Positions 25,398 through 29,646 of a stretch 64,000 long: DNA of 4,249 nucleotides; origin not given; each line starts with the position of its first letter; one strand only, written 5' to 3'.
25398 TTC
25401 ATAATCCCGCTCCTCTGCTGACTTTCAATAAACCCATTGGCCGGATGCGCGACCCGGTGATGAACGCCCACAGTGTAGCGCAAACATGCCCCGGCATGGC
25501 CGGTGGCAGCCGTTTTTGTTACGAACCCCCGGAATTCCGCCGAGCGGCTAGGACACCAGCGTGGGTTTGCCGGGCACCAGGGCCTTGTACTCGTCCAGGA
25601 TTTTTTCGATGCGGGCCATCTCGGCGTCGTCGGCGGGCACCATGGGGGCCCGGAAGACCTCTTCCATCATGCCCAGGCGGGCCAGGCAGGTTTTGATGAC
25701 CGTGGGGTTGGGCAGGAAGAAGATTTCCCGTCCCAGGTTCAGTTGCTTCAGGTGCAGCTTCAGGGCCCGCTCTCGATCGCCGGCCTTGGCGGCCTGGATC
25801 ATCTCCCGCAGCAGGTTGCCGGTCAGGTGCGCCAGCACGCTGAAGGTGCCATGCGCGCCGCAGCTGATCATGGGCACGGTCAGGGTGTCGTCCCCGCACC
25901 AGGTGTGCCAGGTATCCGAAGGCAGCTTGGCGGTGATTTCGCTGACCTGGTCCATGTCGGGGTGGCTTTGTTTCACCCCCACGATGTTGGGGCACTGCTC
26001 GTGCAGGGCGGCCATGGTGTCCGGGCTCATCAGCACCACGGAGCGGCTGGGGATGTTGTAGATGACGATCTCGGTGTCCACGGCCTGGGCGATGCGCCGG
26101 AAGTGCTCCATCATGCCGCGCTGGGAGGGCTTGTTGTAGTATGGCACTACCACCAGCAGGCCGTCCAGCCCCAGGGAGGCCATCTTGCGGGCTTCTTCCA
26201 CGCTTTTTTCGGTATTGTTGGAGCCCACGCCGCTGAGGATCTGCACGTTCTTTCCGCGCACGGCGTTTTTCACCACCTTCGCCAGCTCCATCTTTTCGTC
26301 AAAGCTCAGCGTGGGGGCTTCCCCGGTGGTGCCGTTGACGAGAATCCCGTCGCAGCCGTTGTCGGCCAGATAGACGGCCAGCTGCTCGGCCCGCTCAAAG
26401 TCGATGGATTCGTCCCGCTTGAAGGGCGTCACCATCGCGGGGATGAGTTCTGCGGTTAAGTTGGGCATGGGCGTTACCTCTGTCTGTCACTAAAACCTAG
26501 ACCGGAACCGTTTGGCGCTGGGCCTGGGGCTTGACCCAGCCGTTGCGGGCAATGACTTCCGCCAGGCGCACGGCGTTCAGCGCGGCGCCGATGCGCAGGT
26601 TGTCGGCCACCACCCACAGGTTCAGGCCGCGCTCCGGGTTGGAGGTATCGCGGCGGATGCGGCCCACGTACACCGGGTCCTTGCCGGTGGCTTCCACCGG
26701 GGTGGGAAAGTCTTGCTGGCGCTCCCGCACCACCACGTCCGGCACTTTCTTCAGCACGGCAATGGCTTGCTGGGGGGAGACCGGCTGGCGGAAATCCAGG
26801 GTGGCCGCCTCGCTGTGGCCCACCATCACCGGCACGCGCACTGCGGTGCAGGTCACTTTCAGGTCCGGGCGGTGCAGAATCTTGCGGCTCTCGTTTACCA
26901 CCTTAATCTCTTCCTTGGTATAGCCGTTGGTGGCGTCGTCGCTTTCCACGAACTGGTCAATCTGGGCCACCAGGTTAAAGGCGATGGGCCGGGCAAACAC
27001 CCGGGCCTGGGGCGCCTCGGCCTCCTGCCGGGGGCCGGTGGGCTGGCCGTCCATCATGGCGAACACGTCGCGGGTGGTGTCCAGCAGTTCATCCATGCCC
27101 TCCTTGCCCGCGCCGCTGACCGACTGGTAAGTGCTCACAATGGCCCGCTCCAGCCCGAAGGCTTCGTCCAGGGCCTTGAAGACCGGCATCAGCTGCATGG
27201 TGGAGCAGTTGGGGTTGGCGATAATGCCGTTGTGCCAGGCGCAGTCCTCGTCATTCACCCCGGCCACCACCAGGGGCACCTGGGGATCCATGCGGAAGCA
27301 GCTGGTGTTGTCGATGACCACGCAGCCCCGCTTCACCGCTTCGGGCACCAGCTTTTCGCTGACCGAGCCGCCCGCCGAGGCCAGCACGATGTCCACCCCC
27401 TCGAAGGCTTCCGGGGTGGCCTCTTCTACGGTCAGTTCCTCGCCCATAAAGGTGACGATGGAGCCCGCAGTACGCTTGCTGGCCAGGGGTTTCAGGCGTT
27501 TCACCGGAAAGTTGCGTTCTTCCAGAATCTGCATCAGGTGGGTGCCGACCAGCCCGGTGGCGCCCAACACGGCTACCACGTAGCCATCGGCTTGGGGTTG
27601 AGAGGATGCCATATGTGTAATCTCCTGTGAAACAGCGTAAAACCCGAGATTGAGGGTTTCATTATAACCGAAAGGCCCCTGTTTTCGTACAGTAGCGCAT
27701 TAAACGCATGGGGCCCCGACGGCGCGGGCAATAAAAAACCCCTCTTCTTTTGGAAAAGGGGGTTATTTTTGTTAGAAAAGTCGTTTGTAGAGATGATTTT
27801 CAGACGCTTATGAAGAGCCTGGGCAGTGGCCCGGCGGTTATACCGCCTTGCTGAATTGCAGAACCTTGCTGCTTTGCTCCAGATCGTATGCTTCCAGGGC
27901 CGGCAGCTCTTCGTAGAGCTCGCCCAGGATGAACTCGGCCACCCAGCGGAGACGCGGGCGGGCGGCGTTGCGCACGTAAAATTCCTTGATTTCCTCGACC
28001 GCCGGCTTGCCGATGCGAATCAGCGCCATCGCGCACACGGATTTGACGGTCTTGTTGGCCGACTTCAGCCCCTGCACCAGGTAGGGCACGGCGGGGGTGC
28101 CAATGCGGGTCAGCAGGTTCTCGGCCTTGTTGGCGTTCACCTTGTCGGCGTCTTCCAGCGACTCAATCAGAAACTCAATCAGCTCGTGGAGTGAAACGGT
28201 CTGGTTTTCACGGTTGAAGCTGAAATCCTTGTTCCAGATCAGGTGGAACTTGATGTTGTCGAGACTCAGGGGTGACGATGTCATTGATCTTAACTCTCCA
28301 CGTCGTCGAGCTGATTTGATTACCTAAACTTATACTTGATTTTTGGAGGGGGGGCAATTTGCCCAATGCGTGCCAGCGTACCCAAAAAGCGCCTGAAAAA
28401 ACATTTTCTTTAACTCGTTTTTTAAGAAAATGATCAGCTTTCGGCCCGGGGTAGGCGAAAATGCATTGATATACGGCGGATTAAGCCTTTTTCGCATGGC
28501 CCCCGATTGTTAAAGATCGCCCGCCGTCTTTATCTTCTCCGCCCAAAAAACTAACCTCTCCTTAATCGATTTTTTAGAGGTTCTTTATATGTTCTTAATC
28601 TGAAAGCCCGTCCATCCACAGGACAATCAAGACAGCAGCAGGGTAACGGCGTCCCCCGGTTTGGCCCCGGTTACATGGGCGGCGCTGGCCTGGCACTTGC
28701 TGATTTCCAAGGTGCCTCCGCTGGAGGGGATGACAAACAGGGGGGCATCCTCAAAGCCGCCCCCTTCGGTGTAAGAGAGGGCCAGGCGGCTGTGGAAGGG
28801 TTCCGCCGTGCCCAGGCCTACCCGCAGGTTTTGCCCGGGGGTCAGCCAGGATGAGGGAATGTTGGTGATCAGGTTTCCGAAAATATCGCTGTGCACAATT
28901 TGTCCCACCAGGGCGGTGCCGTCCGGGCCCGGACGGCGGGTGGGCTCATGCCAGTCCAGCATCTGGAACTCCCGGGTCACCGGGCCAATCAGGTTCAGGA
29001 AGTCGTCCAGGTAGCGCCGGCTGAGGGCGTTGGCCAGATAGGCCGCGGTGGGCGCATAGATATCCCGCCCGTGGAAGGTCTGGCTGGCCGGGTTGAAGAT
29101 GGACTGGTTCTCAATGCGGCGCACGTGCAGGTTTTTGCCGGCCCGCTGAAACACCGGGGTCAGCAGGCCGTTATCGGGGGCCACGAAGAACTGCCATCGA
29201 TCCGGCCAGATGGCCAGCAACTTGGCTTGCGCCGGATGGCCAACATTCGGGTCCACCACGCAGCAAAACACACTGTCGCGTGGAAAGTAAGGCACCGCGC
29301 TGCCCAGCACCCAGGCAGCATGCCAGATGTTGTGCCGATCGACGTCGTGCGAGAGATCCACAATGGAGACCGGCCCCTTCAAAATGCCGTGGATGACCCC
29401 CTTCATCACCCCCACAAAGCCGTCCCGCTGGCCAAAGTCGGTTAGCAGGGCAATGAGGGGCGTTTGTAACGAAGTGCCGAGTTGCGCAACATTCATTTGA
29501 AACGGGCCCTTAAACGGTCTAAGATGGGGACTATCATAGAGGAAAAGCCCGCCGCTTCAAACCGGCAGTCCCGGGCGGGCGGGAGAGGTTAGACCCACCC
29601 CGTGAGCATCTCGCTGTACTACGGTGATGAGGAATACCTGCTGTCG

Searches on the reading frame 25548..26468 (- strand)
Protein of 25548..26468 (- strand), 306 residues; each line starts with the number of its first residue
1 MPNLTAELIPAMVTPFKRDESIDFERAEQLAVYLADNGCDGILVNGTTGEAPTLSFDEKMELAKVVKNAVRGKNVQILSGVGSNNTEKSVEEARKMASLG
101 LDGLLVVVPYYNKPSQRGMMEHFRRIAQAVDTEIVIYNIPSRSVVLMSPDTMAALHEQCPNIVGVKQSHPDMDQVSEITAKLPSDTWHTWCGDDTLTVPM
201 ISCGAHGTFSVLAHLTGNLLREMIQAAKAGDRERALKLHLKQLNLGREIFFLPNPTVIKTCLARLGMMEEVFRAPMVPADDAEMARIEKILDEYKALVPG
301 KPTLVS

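Call 32: search_protein_families(library=ncbifam, proteins=[window:25548-26468:-], max_evalue=0.00001)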
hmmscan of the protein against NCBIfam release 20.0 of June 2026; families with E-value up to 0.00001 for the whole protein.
window:25548-26468:- (306 aa): 7 families
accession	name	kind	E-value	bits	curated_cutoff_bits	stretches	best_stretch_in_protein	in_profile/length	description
TIGR00674.1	dapA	equivalog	1.8e-86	289.5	206.15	1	8-293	2-285/286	4-hydroxy-tetrahydrodipicolinate synthase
TIGR02313.1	HpaI-NOT-DapA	exception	2.7e-67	226.6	396.7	1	9-296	5-291/294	2,4-dihydroxyhept-2-ene-1,7-dioic acid aldolase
NF003164.0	PRK04147.1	equivalog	2.8e-43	148.3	281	1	7-295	6-291/294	N-acetylneuraminate lyase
TIGR00683.1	nanA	equivalog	2.5e-34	118.9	382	1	9-284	5-278/293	N-acetylneuraminate lyase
TIGR03249.1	KdgD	equivalog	5.1e-33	114.4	373.95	1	11-293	15-297/299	5-dehydro-4-deoxyglucarate dehydratase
NF002958.0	PRK03620.1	subfamily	2.8e-31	108.5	278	1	13-184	19-184/307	5-dehydro-4-deoxyglucarate dehydratase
NF040954.1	Arch_KDGaldase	equivalog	2.4e-28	99.3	390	1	7-245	2-231/288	bifunctional 2-dehydro-3-deoxy-phosphogluconate/2-dehydro-3-deoxy-6-phosphogalactonate aldolase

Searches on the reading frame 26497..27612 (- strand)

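Call 32: search_protein_families(library=ncbifam, proteins=[window:26497-27612:-], max_evalue=0.00001)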
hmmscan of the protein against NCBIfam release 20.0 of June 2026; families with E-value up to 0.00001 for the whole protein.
window:26497-27612:- (371 aa): 18 families
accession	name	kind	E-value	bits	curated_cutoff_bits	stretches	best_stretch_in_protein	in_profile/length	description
NF011456.0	PRK14874.1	equivalog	2.1e-136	454.5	223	1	9-357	3-343/346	aspartate-semialdehyde dehydrogenase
TIGR01296.1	asd_B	equivalog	1.2e-124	415.8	324.2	1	13-356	2-338/339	aspartate-semialdehyde dehydrogenase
NF005229.0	PRK06728.1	equivalog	4.7e-86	288.8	628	1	9-358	4-345/347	aspartate-semialdehyde dehydrogenase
NF004224.0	PRK05671.1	equivalog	8e-66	222.8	284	1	13-355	7-332/336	aspartate-semialdehyde dehydrogenase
NF005957.0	PRK08040.1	equivalog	1.8e-61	208.5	273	1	8-355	2-331/336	aspartate-semialdehyde dehydrogenase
NF006416.0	PRK08664.1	subfamily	2e-40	139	232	2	12-175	5-188/350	aspartate-semialdehyde dehydrogenase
TIGR00978.1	asd_EA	equivalog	5e-36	124.4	301.2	2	13-175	3-186/342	aspartate-semialdehyde dehydrogenase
NF005144.0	PRK06598.1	subfamily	4.2e-28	98.5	198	1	13-350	4-363/369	aspartate-semialdehyde dehydrogenase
TIGR01745.1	asd_gamma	equivalog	1.6e-20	73.4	402.9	1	13-350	3-361/366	aspartate-semialdehyde dehydrogenase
TIGR01850.1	argC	equivalog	5.1e-14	52.2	233.6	1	13-110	3-105/345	N-acetyl-gamma-glutamyl-phosphate reductase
NF005368.0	PRK06901.1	equivalog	1.6e-12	47.3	437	1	80-358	73-322/323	oxidoreductase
TIGR01534.1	GAPDH-I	equivalog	5.4e-10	39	367.2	1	70-167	88-186/330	type I glyceraldehyde-3-phosphate dehydrogenase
TIGR01532.1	E4PD_g-proteo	equivalog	1.4e-07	31.1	530.55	1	72-164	89-180/325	erythrose-4-phosphate dehydrogenase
NF010058.0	PRK13535.1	equivalog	7.7e-07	28.5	539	1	72-164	92-183/339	erythrose-4-phosphate dehydrogenase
NF005830.0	PRK07729.1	equivalog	8.5e-07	28.2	546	1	72-164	89-180/343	glyceraldehyde-3-phosphate dehydrogenase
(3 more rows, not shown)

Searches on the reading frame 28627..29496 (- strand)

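Call 32: search_protein_families(library=ncbifam, proteins=[window:28627-29496:-], max_evalue=0.00001)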
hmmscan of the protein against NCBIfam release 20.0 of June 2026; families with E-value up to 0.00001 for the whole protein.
window:28627-29496:- (289 aa): 3 families
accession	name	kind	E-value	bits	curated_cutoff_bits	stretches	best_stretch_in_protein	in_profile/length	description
NF058624.1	RSAMHdlseTHET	equivalog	6.3e-35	121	350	1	17-286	5-249/250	(R)-S-adenosyl-L-methionine hydrolase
NF053629.1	RSAMPyrc0463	equivalog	9e-29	100.8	470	1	14-287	1-254/256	(R)-S-adenosyl-L-methionine hydrolase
TIGR04507.1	fluorinase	equivalog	1.9e-10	40.6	400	0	103-281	104-278/286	adenosyl-fluoride synthase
